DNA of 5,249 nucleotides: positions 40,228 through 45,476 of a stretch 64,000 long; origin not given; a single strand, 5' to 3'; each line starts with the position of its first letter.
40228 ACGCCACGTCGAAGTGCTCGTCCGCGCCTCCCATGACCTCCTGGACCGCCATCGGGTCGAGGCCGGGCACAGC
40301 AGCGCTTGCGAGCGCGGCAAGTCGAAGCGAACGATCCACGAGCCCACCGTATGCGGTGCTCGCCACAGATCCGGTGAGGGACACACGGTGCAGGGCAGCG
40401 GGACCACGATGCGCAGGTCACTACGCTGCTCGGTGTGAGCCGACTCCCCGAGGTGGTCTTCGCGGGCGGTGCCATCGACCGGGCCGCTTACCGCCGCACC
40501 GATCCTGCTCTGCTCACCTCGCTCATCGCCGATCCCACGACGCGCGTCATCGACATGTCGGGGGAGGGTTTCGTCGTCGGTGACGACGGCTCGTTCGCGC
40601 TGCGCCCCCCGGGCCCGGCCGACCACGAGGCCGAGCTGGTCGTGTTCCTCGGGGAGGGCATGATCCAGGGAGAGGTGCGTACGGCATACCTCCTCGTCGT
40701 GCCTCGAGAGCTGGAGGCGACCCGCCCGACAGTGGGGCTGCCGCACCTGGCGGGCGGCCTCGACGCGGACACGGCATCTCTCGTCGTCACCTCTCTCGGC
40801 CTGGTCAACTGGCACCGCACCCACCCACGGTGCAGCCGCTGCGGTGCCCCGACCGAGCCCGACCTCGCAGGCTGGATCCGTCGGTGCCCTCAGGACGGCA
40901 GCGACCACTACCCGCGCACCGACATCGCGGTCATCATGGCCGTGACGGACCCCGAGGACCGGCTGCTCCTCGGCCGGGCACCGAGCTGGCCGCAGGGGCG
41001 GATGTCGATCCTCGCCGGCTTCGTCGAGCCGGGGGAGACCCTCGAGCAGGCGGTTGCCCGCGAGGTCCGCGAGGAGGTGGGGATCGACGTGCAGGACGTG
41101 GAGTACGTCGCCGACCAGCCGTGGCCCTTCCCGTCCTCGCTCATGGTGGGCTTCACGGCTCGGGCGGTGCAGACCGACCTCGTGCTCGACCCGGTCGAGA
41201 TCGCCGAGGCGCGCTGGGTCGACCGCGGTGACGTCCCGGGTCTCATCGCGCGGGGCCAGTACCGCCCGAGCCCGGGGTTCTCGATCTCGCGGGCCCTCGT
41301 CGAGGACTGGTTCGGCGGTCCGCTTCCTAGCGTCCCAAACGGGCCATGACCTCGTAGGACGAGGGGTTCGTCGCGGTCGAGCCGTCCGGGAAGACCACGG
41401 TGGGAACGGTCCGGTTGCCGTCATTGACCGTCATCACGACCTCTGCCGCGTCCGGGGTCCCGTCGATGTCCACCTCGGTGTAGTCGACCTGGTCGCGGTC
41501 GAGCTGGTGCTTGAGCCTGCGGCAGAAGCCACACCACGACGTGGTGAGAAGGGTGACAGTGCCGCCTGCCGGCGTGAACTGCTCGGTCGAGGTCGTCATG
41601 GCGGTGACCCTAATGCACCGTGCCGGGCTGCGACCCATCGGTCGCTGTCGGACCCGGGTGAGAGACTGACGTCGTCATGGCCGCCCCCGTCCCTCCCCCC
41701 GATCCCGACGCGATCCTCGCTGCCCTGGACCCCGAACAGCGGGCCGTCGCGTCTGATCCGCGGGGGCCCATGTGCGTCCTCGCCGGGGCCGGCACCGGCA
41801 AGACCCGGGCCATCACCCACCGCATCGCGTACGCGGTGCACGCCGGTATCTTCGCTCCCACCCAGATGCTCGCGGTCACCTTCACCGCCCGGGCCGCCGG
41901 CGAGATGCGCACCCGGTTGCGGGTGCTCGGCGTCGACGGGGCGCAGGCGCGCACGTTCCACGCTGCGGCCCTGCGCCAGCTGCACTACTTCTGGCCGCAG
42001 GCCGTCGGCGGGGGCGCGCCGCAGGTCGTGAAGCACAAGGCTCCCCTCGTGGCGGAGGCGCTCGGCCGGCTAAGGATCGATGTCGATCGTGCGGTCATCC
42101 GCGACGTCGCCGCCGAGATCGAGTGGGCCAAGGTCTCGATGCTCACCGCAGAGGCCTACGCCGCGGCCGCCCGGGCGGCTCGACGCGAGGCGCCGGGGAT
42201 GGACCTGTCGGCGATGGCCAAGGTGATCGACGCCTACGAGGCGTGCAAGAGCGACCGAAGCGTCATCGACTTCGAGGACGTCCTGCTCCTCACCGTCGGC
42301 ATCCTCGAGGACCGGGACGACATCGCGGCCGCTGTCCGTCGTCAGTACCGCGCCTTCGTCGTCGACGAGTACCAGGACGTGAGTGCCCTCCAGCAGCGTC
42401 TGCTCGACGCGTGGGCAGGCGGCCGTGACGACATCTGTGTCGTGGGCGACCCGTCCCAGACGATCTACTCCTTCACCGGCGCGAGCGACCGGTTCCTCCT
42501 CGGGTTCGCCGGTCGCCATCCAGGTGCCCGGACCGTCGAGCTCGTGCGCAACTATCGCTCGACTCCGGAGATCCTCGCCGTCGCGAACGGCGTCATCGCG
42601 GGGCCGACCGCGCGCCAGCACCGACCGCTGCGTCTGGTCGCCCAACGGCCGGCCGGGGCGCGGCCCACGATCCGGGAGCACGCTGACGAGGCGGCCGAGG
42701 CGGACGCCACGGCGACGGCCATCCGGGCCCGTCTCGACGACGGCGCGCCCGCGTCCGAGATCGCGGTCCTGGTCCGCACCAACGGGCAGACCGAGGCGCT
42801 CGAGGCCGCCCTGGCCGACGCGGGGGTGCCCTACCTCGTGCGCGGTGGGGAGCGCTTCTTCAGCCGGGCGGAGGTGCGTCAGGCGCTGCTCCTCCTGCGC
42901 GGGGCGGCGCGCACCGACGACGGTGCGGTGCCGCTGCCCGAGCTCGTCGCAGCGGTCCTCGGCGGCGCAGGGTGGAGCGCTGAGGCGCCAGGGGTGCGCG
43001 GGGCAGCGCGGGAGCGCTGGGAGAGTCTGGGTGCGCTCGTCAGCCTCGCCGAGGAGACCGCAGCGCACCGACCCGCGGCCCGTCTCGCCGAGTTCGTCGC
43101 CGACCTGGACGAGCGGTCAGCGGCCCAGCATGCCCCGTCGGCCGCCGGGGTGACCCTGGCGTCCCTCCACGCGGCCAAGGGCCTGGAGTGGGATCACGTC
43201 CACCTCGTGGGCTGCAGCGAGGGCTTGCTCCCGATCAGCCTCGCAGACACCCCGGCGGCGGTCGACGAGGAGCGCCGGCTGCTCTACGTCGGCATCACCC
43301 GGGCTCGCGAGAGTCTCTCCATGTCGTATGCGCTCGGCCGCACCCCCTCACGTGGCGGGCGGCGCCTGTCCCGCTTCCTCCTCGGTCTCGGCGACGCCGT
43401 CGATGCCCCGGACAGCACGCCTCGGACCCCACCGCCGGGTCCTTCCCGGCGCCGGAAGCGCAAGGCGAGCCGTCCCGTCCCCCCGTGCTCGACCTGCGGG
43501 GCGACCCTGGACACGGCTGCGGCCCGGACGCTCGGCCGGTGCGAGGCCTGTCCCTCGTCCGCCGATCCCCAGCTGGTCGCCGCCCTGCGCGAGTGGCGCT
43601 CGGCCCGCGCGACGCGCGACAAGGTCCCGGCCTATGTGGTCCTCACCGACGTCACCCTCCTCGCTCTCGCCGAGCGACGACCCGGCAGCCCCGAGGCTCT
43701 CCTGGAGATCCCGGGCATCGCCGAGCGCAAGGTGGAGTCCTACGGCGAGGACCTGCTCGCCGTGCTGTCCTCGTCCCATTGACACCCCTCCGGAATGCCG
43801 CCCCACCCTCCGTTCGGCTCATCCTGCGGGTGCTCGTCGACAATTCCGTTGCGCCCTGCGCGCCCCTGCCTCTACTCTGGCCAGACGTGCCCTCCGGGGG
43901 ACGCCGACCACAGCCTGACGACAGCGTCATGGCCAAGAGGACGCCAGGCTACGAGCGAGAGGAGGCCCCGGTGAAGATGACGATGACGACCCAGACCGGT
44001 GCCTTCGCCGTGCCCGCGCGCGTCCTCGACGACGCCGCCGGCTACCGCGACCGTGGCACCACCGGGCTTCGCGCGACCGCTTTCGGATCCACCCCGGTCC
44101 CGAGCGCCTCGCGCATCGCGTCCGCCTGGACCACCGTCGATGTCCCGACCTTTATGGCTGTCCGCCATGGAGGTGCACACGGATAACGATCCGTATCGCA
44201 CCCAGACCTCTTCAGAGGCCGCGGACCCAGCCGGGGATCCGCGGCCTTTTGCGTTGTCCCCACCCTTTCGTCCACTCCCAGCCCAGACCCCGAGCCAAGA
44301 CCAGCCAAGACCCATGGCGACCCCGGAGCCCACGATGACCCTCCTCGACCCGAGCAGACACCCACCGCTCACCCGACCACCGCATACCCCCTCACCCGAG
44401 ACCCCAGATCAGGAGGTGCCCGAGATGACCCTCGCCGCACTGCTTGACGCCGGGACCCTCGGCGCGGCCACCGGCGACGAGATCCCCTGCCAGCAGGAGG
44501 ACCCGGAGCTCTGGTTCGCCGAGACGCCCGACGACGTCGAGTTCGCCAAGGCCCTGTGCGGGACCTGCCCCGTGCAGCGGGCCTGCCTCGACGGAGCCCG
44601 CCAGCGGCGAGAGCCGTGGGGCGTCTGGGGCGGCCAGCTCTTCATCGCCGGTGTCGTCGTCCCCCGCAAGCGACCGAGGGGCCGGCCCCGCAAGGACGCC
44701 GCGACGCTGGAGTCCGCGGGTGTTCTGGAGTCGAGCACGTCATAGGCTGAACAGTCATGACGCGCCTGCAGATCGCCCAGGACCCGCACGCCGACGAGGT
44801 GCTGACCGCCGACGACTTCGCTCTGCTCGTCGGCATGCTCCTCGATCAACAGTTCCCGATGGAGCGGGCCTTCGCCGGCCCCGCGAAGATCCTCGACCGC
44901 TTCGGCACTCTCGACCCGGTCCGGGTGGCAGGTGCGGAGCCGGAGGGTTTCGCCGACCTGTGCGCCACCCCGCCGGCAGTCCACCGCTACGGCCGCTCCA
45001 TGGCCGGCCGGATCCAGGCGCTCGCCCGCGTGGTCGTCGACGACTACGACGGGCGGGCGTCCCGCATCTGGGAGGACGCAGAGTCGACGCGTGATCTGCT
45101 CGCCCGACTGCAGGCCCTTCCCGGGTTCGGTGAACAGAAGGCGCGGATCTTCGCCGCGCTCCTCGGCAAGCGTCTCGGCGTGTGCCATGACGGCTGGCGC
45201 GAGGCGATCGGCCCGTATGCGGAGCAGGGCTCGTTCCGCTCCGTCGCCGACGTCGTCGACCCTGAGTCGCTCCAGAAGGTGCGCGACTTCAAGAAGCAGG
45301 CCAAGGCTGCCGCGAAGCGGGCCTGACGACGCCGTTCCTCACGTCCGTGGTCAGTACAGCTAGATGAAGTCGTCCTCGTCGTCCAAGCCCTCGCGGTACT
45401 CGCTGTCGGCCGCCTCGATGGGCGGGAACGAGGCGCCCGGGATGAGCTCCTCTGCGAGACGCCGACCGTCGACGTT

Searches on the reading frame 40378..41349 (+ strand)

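Call 8: search_protein_families(library=pfam, proteins=[window:40378-41349:+], max_evalue=0.00001)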
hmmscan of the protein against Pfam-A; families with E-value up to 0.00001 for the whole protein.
window:40378-41349:+ (323 aa): 2 families
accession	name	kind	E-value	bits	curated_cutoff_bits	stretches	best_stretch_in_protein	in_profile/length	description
PF00293.34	NUDIX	-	6.1e-21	75.3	21.1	1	183-289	4-122/134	NUDIX domain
PF09297.16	Zn_ribbon_NUD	-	1.1e-12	47.8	24.8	1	147-178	1-32/32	NADH pyrophosphatase zinc ribbon domain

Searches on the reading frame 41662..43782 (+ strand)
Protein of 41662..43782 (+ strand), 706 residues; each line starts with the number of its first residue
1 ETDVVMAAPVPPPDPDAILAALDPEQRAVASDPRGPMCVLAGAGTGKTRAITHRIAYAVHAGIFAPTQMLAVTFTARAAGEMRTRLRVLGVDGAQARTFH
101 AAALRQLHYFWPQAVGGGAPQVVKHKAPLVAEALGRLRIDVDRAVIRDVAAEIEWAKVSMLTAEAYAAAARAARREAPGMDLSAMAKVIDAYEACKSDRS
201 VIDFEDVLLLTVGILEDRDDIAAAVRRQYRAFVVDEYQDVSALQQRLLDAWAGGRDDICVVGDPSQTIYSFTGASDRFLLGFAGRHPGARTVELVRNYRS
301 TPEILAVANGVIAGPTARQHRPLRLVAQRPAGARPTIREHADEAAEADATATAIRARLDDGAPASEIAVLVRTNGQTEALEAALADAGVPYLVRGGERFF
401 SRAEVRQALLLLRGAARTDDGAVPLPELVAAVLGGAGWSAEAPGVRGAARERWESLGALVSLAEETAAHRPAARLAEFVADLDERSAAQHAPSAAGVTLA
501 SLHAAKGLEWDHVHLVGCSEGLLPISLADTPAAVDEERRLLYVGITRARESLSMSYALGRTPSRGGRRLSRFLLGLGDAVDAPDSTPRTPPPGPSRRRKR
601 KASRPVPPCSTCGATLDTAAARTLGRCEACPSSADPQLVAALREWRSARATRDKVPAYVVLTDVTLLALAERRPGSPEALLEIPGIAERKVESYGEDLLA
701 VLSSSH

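Call 35: search_protein_families(library=pfam, proteins=[window:41662-43782:+], max_evalue=0.00001)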
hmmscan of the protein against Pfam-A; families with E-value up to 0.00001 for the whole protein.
window:41662-43782:+ (706 aa): 6 families
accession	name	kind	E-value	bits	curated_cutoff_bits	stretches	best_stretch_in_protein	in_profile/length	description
PF00580.27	UvrD-helicase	-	8.4e-50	170.4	23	1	23-283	2-267/271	UvrD/REP helicase N-terminal domain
PF13361.12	UvrD_C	-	1.6e-44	153.2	25.6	2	449-557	234-348/350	UvrD-like helicase C-terminal domain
PF13245.12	AAA_19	-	6.5e-24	85.1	25.1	1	28-271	4-133/134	AAA domain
PF00570.28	HRDC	-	1.1e-20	73.8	23.8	1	637-702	3-68/68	HRDC domain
PF13538.12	UvrD_C_2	-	3.5e-09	36.8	27.4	1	499-552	4-49/52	UvrD-like helicase C-terminal domain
PF13604.12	AAA_30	-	4.5e-06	27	27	0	27-87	11-67/191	AAA domain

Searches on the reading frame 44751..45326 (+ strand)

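Call 35: search_protein_families(library=pfam, proteins=[window:44751-45326:+], max_evalue=0.00001)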
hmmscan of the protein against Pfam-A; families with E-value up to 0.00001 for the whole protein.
window:44751-45326:+ (191 aa): 1 family
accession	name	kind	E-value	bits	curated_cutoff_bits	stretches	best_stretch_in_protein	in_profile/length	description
PF00730.31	HhH-GPD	-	1.1e-07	32.6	26.2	1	27-131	1-67/108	HhH-GPD superfamily base excision DNA repair protein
